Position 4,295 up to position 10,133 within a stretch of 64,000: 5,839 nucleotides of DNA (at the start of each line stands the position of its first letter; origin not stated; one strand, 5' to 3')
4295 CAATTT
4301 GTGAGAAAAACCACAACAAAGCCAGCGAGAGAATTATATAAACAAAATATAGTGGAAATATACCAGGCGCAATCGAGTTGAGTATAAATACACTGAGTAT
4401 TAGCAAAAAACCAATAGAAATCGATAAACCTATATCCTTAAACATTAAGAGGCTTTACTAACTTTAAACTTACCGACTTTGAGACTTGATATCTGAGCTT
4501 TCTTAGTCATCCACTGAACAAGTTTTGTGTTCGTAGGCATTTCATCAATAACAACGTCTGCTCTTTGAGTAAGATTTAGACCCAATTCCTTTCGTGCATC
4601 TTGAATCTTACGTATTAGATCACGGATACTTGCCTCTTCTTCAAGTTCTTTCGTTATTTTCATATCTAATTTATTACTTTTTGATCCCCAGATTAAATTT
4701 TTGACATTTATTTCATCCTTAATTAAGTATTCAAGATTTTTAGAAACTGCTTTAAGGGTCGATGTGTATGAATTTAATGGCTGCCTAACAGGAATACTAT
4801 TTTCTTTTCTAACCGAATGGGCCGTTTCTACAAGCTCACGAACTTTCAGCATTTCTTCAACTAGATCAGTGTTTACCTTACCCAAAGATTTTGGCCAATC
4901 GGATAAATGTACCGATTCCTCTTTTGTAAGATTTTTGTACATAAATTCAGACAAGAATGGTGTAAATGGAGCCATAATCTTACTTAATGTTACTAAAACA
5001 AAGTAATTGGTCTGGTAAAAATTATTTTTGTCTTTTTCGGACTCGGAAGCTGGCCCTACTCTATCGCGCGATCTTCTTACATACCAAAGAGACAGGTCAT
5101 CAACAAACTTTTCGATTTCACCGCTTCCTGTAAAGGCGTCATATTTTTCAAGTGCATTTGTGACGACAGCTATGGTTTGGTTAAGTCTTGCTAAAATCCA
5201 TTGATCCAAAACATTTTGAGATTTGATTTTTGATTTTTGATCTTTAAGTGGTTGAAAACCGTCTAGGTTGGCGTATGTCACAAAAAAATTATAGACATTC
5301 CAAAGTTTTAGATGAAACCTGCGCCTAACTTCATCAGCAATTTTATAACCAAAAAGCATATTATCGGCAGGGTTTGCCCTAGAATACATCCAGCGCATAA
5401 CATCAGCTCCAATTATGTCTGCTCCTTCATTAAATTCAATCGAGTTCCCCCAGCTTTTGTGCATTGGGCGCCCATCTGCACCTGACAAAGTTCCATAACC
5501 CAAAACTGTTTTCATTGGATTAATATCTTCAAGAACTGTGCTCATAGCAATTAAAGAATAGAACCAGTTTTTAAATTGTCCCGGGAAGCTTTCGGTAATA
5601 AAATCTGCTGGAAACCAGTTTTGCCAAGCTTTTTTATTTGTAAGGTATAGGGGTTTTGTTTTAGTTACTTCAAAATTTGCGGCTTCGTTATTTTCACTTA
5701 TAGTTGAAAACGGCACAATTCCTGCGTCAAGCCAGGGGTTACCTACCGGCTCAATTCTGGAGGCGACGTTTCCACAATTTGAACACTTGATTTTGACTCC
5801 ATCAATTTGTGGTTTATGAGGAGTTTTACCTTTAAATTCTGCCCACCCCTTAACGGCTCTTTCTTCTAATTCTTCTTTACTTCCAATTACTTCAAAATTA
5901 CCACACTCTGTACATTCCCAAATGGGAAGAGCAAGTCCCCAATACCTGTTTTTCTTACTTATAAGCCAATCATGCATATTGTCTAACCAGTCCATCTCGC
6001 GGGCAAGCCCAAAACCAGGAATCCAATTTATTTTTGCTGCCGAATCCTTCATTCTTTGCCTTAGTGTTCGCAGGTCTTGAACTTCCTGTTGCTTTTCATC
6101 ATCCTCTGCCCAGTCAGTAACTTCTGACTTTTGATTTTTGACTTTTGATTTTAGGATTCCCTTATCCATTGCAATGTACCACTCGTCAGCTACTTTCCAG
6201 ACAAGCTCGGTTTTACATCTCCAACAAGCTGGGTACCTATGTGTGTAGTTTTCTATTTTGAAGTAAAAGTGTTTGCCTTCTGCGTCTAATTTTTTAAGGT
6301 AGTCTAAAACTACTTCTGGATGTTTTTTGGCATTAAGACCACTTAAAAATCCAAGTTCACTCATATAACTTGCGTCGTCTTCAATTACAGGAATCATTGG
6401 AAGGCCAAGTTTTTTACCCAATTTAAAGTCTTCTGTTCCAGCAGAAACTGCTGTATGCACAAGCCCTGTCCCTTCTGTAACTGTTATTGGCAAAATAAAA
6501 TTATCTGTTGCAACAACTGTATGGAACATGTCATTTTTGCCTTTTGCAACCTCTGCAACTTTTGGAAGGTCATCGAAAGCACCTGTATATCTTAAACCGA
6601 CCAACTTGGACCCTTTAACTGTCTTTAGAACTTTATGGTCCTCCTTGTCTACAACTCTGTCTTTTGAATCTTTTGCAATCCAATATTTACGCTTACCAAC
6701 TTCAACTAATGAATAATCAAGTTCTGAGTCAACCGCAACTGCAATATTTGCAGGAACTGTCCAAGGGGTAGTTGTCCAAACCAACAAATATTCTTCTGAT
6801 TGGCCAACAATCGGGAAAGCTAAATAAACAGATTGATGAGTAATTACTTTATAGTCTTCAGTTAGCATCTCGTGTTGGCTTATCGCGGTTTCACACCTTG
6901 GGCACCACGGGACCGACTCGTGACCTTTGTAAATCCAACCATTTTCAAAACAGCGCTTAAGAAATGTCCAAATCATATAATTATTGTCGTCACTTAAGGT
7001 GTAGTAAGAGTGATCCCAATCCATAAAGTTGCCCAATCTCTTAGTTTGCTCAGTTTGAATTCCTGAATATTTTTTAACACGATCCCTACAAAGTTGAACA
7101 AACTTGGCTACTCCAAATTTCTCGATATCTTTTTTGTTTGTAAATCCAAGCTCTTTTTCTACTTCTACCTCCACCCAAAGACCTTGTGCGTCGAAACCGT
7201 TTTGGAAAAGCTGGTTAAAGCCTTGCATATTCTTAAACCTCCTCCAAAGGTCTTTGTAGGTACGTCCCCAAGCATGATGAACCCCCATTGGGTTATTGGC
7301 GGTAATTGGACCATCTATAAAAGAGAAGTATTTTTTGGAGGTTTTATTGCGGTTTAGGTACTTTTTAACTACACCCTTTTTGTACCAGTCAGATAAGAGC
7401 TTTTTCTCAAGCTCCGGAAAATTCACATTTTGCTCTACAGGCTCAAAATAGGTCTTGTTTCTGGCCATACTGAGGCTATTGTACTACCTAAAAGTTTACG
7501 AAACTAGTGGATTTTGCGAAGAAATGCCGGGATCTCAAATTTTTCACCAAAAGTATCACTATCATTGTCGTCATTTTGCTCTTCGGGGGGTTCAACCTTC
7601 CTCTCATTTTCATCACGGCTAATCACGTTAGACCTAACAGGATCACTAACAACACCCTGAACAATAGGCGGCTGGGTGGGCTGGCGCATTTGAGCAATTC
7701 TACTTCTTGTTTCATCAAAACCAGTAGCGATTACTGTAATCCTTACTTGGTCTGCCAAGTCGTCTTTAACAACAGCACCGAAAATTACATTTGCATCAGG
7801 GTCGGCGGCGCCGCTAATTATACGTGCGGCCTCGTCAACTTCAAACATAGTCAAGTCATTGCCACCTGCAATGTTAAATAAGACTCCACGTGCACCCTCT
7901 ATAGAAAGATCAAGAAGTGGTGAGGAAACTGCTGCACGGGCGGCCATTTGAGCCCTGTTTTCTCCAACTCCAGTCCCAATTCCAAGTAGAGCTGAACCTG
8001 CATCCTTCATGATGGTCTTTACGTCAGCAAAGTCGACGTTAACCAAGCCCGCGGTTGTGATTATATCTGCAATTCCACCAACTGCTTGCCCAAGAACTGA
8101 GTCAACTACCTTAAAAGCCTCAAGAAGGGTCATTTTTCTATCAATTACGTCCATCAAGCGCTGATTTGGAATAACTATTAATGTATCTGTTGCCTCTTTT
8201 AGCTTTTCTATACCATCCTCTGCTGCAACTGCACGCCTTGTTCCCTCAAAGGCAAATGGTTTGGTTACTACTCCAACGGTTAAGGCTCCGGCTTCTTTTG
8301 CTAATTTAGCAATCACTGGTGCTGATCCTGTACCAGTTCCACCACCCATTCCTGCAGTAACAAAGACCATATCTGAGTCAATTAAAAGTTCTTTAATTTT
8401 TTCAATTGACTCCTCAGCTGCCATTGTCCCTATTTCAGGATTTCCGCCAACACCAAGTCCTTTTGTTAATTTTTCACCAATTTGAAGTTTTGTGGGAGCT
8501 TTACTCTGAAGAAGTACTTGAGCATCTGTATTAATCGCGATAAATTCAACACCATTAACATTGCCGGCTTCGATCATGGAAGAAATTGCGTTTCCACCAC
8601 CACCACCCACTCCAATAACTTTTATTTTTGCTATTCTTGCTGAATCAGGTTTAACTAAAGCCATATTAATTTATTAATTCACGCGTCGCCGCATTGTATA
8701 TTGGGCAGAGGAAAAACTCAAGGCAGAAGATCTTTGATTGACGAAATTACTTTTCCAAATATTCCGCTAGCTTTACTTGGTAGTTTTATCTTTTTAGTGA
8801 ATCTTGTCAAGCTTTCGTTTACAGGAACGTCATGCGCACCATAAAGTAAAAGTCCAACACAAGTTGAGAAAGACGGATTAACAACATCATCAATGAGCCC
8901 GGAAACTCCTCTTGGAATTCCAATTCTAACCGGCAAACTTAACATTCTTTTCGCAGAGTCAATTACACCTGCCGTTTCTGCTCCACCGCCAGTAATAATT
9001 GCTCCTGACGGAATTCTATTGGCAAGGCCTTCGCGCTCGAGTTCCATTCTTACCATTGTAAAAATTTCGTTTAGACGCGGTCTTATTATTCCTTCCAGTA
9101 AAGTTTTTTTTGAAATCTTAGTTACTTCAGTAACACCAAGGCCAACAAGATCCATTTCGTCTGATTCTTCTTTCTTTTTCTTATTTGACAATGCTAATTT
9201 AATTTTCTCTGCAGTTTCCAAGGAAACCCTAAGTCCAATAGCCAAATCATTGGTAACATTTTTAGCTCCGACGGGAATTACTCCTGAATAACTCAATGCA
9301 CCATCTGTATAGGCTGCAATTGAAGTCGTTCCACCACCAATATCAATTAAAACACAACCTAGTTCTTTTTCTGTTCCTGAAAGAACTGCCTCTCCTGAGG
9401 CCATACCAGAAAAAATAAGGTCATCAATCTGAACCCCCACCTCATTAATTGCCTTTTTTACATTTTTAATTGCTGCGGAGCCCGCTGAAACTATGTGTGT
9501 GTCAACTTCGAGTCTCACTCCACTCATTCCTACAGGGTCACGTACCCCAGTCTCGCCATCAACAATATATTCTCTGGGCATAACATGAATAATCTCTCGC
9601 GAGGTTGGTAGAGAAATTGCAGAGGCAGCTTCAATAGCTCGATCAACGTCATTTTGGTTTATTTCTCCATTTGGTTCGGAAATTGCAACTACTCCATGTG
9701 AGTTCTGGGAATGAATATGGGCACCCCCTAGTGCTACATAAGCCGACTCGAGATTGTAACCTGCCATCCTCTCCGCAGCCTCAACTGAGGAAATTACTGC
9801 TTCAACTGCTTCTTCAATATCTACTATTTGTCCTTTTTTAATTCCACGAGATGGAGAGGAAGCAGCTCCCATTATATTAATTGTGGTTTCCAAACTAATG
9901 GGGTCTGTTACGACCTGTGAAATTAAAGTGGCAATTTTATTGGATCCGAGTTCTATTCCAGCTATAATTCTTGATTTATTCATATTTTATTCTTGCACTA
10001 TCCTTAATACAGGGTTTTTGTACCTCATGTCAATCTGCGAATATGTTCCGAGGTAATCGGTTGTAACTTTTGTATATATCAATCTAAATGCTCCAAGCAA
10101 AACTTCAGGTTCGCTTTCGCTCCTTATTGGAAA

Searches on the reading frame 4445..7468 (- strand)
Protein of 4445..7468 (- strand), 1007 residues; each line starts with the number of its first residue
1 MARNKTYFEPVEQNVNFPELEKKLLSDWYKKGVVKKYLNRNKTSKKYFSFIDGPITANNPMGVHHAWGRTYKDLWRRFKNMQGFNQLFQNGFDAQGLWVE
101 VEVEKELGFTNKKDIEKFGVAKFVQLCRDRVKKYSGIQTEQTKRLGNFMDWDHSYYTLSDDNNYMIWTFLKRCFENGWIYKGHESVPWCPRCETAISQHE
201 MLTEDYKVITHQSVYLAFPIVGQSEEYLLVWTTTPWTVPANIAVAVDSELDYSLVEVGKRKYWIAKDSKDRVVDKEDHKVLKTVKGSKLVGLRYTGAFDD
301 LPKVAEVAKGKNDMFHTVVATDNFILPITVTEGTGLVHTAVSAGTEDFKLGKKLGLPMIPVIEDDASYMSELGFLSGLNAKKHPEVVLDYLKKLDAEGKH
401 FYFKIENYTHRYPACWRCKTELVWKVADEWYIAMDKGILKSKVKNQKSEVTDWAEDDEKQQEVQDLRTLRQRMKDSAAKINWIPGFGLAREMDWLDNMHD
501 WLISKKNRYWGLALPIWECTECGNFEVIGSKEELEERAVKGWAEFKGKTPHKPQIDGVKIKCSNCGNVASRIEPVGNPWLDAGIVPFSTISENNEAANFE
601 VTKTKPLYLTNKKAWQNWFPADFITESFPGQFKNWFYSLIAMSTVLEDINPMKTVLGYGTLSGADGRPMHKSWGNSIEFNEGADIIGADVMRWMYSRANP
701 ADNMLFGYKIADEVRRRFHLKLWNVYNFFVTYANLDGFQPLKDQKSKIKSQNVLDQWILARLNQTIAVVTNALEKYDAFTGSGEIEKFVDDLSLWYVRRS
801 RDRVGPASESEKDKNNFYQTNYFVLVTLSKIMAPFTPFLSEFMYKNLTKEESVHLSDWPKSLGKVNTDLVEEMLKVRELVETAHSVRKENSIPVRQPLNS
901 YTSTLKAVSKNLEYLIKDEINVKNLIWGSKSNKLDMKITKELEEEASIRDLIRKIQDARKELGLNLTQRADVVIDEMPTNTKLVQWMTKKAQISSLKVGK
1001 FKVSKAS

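Call 10: search_protein_families(library=pfam, proteins=[window:4445-7468:-], max_evalue=0.001)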
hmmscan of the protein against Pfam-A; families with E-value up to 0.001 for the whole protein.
window:4445-7468:- (1007 aa): 4 families
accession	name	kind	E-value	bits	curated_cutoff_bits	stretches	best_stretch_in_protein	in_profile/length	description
PF00133.28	tRNA-synt_1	-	2.8e-73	247.5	22.7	1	24-699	2-406/414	tRNA synthetases class I (I, L, M and V)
PF08264.19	Anticodon_1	-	8e-30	104.1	25.1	1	755-899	1-145/148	Anticodon-binding domain of tRNA ligase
PF19302.4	DUF5915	-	5.8e-09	36.2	27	1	934-982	104-152/195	Domain of unknown function (DUF5915)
PF09334.17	tRNA-synt_1g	-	9.4e-06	25.1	20.1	0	58-198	11-132/391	tRNA synthetases class I (M)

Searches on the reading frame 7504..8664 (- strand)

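Call 10: search_protein_families(library=pfam, proteins=[window:7504-8664:-], max_evalue=0.001)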
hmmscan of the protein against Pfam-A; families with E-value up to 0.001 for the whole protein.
window:7504-8664:- (386 aa): 2 families
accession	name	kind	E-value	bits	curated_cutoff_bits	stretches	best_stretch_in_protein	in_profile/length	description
PF00091.31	Tubulin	-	1.7e-50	172.4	33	1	13-174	1-189/190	Tubulin/FtsZ family, GTPase domain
PF12327.13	FtsZ_C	-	5.5e-34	116.8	27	1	223-317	1-95/95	FtsZ family, C-terminal domain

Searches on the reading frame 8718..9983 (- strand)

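Call 10: search_protein_families(library=pfam, proteins=[window:8718-9983:-], max_evalue=0.001)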
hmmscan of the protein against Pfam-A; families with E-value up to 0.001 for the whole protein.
window:8718-9983:- (421 aa): 4 families
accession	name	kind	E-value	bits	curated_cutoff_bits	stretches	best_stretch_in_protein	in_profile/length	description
PF02491.25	SHS2_FTSA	-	7e-33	113.3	25.4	1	87-165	1-78/79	SHS2 domain inserted in FTSA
PF14450.12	FtsA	-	6.3e-32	111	31.8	1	211-377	1-127/127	Cell division protein FtsA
PF06723.19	MreB_Mbl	-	2.4e-09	36.9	27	1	205-354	142-303/327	MreB/Mbl protein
PF06277.17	EutA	-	3.7e-05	23.2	27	1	190-312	126-244/475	Ethanolamine utilisation protein EutA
